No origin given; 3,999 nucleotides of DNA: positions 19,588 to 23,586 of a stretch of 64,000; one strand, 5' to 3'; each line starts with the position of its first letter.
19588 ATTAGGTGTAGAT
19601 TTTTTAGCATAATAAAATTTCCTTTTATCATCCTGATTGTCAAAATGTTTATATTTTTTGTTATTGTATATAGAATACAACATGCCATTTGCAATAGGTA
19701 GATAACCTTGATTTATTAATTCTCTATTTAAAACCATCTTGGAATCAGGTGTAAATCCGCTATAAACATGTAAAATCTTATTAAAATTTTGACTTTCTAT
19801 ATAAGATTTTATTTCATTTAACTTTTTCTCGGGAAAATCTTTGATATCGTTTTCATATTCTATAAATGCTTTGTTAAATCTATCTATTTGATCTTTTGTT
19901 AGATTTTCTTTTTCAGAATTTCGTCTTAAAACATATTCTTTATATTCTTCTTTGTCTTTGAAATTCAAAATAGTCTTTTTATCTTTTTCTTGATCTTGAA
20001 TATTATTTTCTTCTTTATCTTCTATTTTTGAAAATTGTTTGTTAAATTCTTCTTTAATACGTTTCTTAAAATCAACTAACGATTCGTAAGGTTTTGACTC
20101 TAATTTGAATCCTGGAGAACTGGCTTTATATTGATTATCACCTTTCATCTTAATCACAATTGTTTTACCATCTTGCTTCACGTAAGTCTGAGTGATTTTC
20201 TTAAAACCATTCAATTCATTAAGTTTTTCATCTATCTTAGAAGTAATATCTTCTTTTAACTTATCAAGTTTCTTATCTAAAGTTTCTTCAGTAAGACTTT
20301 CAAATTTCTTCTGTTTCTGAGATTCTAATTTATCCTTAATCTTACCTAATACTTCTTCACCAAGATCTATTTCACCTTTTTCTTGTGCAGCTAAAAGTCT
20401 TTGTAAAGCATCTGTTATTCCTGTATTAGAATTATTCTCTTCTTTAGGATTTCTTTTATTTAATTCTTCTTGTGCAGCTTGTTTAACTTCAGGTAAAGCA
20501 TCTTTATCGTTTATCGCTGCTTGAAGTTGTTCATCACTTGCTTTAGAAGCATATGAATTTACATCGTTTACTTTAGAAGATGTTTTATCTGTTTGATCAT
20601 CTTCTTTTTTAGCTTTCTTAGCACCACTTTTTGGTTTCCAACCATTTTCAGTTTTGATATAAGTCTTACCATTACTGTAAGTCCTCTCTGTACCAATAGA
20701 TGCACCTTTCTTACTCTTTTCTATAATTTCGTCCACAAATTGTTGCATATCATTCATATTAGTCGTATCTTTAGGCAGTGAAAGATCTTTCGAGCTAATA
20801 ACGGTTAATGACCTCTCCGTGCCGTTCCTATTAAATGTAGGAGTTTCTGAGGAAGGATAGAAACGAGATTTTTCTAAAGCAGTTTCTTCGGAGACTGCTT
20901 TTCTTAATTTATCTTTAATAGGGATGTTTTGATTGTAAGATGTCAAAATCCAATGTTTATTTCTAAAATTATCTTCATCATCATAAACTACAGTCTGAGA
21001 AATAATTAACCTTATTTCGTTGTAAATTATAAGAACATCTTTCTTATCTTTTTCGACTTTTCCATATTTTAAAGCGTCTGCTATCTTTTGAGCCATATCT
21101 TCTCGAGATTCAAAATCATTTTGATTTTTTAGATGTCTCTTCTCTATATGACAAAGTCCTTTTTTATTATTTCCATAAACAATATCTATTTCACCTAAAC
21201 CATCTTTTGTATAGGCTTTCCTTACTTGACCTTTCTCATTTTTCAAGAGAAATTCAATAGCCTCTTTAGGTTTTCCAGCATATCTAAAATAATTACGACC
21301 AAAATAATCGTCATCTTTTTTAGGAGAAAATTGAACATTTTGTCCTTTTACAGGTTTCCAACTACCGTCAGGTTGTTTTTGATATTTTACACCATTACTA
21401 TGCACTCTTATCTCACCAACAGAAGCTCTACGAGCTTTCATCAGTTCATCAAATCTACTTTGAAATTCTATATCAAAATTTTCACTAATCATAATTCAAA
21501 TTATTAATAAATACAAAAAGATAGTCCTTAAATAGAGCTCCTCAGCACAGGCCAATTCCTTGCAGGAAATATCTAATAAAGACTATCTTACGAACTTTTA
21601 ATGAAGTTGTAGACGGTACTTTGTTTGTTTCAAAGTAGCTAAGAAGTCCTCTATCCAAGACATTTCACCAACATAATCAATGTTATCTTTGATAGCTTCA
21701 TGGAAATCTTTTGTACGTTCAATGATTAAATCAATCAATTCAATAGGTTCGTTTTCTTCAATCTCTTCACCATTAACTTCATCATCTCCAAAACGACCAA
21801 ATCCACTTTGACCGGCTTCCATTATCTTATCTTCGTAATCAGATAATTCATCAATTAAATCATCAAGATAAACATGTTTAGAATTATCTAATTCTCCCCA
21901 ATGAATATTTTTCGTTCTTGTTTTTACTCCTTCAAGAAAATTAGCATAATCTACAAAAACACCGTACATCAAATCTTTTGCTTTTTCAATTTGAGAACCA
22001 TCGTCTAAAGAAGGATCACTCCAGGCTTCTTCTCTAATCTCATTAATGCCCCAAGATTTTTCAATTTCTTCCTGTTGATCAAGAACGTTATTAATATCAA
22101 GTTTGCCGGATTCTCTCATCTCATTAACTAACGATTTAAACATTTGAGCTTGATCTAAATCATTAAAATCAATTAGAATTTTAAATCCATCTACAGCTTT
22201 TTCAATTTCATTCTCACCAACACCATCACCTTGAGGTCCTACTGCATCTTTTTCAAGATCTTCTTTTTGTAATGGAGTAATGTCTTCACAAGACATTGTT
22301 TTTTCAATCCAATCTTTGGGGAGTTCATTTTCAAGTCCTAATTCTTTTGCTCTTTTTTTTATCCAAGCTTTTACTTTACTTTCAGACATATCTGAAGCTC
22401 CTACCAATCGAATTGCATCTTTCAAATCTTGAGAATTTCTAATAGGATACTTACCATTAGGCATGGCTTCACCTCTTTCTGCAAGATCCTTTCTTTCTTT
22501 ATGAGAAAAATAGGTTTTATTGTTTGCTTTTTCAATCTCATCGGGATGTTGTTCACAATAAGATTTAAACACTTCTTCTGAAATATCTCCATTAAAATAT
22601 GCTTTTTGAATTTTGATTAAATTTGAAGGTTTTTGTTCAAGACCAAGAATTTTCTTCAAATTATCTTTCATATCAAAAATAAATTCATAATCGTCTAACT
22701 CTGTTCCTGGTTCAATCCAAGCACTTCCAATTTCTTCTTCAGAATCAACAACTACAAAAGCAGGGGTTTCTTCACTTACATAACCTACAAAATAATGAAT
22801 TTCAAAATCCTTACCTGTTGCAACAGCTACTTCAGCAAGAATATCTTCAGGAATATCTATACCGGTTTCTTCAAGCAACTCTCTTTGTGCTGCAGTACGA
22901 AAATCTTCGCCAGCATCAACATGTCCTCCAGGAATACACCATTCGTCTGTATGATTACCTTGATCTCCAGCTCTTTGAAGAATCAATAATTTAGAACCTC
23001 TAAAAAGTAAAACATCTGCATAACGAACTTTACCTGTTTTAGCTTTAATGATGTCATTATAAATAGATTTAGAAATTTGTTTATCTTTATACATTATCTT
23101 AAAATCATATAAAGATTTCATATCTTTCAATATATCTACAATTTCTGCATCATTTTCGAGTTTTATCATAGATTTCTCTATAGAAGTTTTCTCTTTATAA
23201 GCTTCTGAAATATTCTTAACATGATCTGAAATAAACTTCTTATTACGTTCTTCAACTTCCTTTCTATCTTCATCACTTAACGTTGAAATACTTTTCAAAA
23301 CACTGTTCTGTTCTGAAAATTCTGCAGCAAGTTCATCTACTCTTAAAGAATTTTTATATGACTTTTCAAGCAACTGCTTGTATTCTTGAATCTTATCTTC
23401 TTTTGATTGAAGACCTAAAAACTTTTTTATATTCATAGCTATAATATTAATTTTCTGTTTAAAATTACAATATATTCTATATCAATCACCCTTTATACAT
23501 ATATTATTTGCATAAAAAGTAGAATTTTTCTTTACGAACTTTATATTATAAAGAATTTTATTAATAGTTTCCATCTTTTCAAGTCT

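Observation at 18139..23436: Contiguous ADP-ribose writer / eraser / Nudix trio inside the head-morphogenesis module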

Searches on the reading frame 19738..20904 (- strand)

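Call 6: search_protein_families(library=pfam, proteins=[window:19738-20904:-], max_evalue=10)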
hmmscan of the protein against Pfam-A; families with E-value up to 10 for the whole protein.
seq(389 aa): 2 families
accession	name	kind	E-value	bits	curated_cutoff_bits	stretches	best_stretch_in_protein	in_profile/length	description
PF18150.6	DUF5600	-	0.077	14.2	26.6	1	323-377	32-84/107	Domain of unknown function (DUF5600)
PF13618.11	Gluconate_2-dh3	-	9.8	7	23.4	1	157-237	22-107/135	Gluconate 2-dehydrogenase subunit 3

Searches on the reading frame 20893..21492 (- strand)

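Call 82: search_protein_families(library=phrogs, proteins=[window:20893-21492:-], max_evalue=0.1)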
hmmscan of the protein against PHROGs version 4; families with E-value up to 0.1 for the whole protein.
window:20893-21492:- (200 aa): 4 families
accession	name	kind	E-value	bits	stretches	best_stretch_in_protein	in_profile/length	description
phrog_14348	-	unknown function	1.4e-07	31.1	1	62-194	93-239/934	-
phrog_13543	-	unknown function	0.002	16.6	1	50-148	670-764/1879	-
phrog_6398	-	unknown function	0.0026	18.1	1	86-123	211-248/313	-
phrog_25197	-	unknown function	0.092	14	0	81-189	7-110/119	-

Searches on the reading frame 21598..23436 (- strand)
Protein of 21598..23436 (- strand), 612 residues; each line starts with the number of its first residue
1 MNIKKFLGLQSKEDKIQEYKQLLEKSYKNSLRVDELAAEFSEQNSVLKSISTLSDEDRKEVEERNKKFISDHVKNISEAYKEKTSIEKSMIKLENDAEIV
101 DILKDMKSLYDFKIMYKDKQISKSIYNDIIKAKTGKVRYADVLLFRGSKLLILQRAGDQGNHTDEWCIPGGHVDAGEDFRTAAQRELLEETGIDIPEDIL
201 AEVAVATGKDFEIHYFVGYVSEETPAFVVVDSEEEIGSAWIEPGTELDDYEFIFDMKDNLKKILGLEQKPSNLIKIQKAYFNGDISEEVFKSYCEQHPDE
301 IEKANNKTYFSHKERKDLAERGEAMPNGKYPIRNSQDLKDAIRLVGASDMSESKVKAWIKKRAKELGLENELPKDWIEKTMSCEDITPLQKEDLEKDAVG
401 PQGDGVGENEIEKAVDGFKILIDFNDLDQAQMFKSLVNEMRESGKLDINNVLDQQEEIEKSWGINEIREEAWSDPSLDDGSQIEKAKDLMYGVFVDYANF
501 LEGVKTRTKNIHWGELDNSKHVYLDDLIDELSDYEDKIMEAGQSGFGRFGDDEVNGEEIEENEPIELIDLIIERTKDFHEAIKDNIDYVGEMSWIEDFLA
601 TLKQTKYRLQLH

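Call 4: search_protein_families(library=pfam, proteins=[window:21598-23436:-], max_evalue=0.01)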
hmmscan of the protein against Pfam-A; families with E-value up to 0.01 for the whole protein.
window:21598-23436:- (612 aa): 2 families
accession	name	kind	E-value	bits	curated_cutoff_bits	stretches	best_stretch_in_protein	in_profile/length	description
PF00293.34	NUDIX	-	2.6e-17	63.5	21.1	1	138-243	4-115/134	NUDIX domain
PF19174.5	DUF5856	-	2e-05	26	34.6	1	519-609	8-94/94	Family of unknown function (DUF5856)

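Call 5: search_protein_families(library=phrogs, proteins=[window:21598-23436:-], max_evalue=0.001)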
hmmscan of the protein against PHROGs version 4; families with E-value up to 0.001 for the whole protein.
window:21598-23436:- (612 aa): 6 families
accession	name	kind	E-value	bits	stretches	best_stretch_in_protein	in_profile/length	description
phrog_1198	-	other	1e-19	72.3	1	106-234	6-138/253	MutT/NUDIX hydrolase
phrog_1185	-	other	1.2e-13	52.2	1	118-217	129-236/301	nudix hydrolase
phrog_15528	-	head and packaging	7.8e-10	38.8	1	135-245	519-622/794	portal protein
phrog_6216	-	unknown function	8.4e-08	32.3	1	142-243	7-95/545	-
phrog_858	-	transcription regulation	7.7e-06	27.4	1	507-611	28-127/129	starvation-inducible transcriptional regulator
phrog_19657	-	other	9.4e-06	26.7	1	157-194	52-89/176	nudix hydrolase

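Call 17: search_solved_structures(query=window:21598-23436:-, max_evalue=0.01, show_alignments=2)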
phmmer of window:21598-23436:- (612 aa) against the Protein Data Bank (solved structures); distinct sequences matched with E-value up to 0.01: 19.
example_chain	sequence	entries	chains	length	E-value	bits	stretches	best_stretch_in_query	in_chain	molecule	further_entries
5gp0_E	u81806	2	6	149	6.3e-07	31.9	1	142-226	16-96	Nudix hydrolase 1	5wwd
6fl4_A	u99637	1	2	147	6.4e-07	31.9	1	142-226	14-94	Nudix hydrolase 1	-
6dby_A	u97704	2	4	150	6.4e-07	31.9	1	142-226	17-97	Nudix hydrolase 1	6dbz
5wy6_E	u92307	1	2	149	4.3e-06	29.2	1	142-226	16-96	Nudix hydrolase 1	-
6ypb_A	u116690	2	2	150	5.1e-06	28.9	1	131-198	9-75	Geranyl diphosphate phosphohydrolase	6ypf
3grn_A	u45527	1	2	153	3.1e-05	26.3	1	148-221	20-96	MutT related protein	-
1f3y_A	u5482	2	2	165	8.9e-05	24.8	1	161-208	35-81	DIADENOSINE 5',5'''-P1,P4-TETRAPHOSPHATE HYDROLASE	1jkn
3i9x_A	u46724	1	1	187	0.00075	21.8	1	152-210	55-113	mutT/nudix family protein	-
1v8i_A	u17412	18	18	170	0.00099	21.4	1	150-249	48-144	ADP-ribose pyrophosphatase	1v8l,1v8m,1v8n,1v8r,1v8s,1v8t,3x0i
2b06_A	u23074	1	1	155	0.0011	21.3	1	150-256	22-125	MutT/nudix family protein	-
3gwy_A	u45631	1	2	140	0.0014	20.8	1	143-215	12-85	Putative CTP pyrophosphohydrolase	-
5zrc_A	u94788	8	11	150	0.0018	20.5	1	136-205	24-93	Putative mutator protein MutT2/NUDIX hydrolase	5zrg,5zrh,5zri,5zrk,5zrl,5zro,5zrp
1v8u_A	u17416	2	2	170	0.0025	20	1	150-249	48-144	ADP-ribose pyrophosphatase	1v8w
1v8v_A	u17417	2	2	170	0.0025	20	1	150-249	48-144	ADP-ribose pyrophosphatase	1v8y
2qjt_B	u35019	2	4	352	0.0026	20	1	140-201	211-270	Nicotinamide-nucleotide adenylyltransferase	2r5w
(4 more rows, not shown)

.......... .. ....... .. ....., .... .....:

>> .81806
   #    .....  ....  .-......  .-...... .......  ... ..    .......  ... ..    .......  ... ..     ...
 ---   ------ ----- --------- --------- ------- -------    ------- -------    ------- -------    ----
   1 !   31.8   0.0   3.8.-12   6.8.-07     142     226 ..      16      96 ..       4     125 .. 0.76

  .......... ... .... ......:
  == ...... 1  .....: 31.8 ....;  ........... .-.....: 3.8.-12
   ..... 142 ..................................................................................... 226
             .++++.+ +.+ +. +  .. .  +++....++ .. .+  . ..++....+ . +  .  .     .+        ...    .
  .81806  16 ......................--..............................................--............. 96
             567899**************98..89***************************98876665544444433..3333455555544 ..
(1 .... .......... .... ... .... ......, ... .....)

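Call 55: find_homologous_proteins(query=window:21598-23436:-, max_evalue=0.00001)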
Query window:21598-23436:- (612 aa): 1332 proteins with E <= 0.00001 among 8000 candidates; the best 120 are listed.
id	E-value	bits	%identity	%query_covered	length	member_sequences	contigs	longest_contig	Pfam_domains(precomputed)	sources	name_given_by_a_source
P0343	0.0e+0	1339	99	100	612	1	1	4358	PF19174.6,PF00293.35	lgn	-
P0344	0.0e+0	1338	99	100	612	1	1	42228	PF19174.6,PF00293.35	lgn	-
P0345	0.0e+0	1331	99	100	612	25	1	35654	PF19174.6,PF00293.35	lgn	-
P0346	0.0e+0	1328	100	80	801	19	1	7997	PF19174.6,PF00293.35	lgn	-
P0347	0.0e+0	1325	99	100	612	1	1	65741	PF19174.6,PF00293.35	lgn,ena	-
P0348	0.0e+0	1320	100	80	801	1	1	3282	PF00293.35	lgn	-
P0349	0.0e+0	1316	98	100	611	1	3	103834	PF19174.6,PF00293.35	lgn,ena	-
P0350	0.0e+0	1310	97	100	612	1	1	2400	PF19174.6,PF00293.35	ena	-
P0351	0.0e+0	1308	97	100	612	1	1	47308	PF19174.6,PF00293.35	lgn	-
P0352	0.0e+0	1308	98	80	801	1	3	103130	PF19174.6,PF00293.35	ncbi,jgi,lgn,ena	jgi:8-oxo-dGTP pyrophosphatase MutT (NUDIX family)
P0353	0.0e+0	1308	98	80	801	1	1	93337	PF19174.6,PF00293.35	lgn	-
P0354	0.0e+0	1305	97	80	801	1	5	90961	PF19174.6,PF00293.35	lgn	-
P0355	0.0e+0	1302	97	80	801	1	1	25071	PF19174.6,PF00293.35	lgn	-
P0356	0.0e+0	1298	97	80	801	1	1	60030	PF19174.6,PF00293.35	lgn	-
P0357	0.0e+0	1298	97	80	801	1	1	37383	PF19174.6,PF00293.35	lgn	-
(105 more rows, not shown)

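Call 61: search_protein_families(library=ncbifam, proteins=[window:21598-23436:-], max_evalue=0.1)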
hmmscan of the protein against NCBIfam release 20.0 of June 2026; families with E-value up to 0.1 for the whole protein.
window:21598-23436:- (612 aa): 24 families
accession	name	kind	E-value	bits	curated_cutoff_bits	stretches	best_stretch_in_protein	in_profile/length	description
NF001938.0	PRK00714.1-5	equivalog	4.3e-08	32.7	116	1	143-202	20-82/172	RNA pyrophosphohydrolase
NF006530.0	PRK08999.1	equivalog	9e-08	31.5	245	1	142-196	12-65/315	Nudix family hydrolase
NF003787.0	PRK05379.1-4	equivalog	5.3e-06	25.6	449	1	141-201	212-270/346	bifunctional nicotinamide-nucleotide adenylyltransferase/Nudix hydroxylase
NF006961.0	PRK09438.1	equivalog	1.5e-05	24.5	103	1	147-213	19-81/151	dihydroneopterin triphosphate diphosphatase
NF008044.0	PRK10776.1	equivalog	1.7e-05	24.7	148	1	149-202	17-69/130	8-oxo-dGTP diphosphatase MutT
NF041652.1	Nud_hyd_Dein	equivalog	1.9e-05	25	200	1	143-195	20-74/152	Nudix hydrolase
NF007834.0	PRK10546.1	equivalog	2.1e-05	24.3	156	1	145-195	12-61/135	pyrimidine (deoxy)nucleoside triphosphate diphosphatase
NF041653.1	Nud_hyd_Meth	equivalog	3.2e-05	23.8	300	1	142-242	33-134/170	Nudix hydrolase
TIGR00586.1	mutt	equivalog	3.4e-05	23.9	97.9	1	149-196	18-64/129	8-oxo-dGTP diphosphatase MutT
NF003785.0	PRK05379.1-1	equivalog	6.8e-05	22.2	418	1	140-201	206-265/347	bifunctional nicotinamide-nucleotide adenylyltransferase/Nudix hydroxylase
TIGR02705.1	nudix_YtkD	equivalog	7.2e-05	22.4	154.4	1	168-195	49-76/156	RNA deprotection pyrophosphohydrolase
NF003786.0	PRK05379.1-2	equivalog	0.00011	21.5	397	1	86-201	166-280/354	bifunctional nicotinamide-nucleotide adenylyltransferase/Nudix hydroxylase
NF001936.0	PRK00714.1-3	equivalog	0.00014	21.8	118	1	161-263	32-134/155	RNA pyrophosphohydrolase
NF008736.0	PRK11762.1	equivalog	0.00024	20.7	169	1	149-194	59-104/186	ADP compounds hydrolase NudE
NF012016.0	PRK15472.1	equivalog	0.00027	20.7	95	1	148-194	15-61/141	nucleoside triphosphatase NudI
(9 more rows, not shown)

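Call 74: predict_structure(alignment_id=A4)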
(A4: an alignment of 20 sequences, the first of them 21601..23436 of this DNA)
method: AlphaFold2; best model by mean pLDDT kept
length: 612 residues; sequences in the alignment: 20
mean_pLDDT: 71.9   pTM: 0.35
mean pLDDT of the five models: 71.9, 70.4, 69.0, 66.0, 61.1
residues with pLDDT >= 90: 29; 70-90: 383; 50-70: 124; < 50: 76
segments of 3 or more residues with pLDDT < 50: 1-4, 302-308, 378-418, 473-480, 482-484
pLDDT, mean of each block of 10 residues (from residue 1): 52 76 83 86 74 81 85 89 88 82 76 76 74 79 88 76 81 81 88 85 84 89 69 77 80 72 68 64 71 70 47 64 65 76 76 80 79 64 29 29 29 39 66 78 70 53 51 45 55 85 84 56 78 83 63 79 86 90 76 84 82 66
secondary structure, 60 per line:
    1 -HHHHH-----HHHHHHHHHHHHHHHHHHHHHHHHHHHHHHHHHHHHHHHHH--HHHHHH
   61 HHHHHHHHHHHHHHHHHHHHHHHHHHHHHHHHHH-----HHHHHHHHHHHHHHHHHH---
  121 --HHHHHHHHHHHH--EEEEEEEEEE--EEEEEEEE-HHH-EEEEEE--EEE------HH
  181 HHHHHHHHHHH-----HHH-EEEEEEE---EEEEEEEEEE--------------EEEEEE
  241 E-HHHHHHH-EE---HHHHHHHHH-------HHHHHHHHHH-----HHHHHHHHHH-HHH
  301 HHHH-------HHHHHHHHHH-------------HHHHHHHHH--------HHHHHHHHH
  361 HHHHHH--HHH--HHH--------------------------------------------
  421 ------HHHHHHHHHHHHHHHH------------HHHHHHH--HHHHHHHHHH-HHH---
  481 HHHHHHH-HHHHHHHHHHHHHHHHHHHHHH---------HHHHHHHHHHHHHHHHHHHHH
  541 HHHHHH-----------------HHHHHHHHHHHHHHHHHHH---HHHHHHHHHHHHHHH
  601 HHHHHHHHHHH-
elements in order: H2-6 H12-52 H55-94 H100-117 H123-134 E137-146 E149-156 E162-167 E170-172 H179-191 E201-207 E211-220 E235-241 H243-249 H256-264 H272-281 H287-296 H298-304 H312-321 H335-343 H352-366 H427-442 H455-461 H464-473 H481-487 H489-510 H520-546 H564-582 H586-611

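Call 76: fold_search(model_id=the predicted structure, library=viral)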
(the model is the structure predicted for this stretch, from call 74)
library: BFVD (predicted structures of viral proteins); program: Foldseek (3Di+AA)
matches with E <= 10: 204; with E <= 0.001: 65
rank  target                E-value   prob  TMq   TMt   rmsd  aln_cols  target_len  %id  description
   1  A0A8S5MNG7            1.4e-53  1.00  0.37  0.32  26.9       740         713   45  NUDIX hydrolase [Siphoviridae sp. ctxc31]
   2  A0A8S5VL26            1.7e-19  1.00  0.31  0.41   7.6       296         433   35  (no name in the UniProt tables at hand)
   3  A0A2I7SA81            1.7e-07  1.00  0.19  0.81   3.1       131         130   27  (no name in the UniProt tables at hand)
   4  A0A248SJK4            2.0e-07  1.00  0.19  0.62   3.2       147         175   26  (no name in the UniProt tables at hand)
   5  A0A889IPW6            2.7e-07  1.00  0.18  0.21  25.5       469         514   14  (no name in the UniProt tables at hand)
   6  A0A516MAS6            4.3e-07  1.00  0.18  0.73   3.1       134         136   22  (no name in the UniProt tables at hand)
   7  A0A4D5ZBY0            4.3e-07  1.00  0.18  0.55  12.0       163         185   20  NUDIX hydrolase domain protein [Burkholderia phage BcepSaruman]
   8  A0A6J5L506            4.5e-07  1.00  0.19  0.77   3.2       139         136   21  8-oxo-dGTP diphosphatase [uncultured Caudovirales phage]
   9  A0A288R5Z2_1          4.8e-07  1.00  0.18  0.12  29.0       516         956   12  Coat protein [Pterostylis sanguinea virus A]
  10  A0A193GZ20            5.8e-07  1.00  0.20  0.57  15.9       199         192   16  Nicotinamide-nucleotide adenylyltransferase [Escherichia phage phT4A]
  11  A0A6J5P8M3            6.4e-07  1.00  0.18  0.55   2.8       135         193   23  COG1051 ADP-ribose pyrophosphatase [uncultured Caudovirales phage]
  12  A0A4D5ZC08            1.1e-06  1.00  0.19  0.69   7.2       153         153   20  NUDIX hydrolase [Burkholderia phage BcepSaruman]
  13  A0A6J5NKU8            2.6e-06  1.00  0.18  0.60   3.9       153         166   23  MutT NTP pyrophosphohydrolases including oxidative damage repair enzymes [uncultured Caudovirales phage]
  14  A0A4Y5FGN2            3.2e-06  1.00  0.19  0.50   9.7       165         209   19  ADP-ribose pyrophosphatase [Lactobacillus phage 3-521]
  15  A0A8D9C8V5            3.4e-06  1.00  0.18  0.66   3.5       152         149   20  Nudix hydrolase [uncultured marine phage]
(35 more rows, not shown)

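Call 89: search_protein_families(library=padloc, proteins=[window:21598-23436:-], max_evalue=0.001)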
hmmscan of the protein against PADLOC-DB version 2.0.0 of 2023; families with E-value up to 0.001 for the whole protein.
window:21598-23436:- (612 aa): 1 family
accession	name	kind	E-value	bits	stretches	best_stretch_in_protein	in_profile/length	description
PDLC04899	PDC-S07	-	9e-09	33.1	1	144-252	14-117/135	-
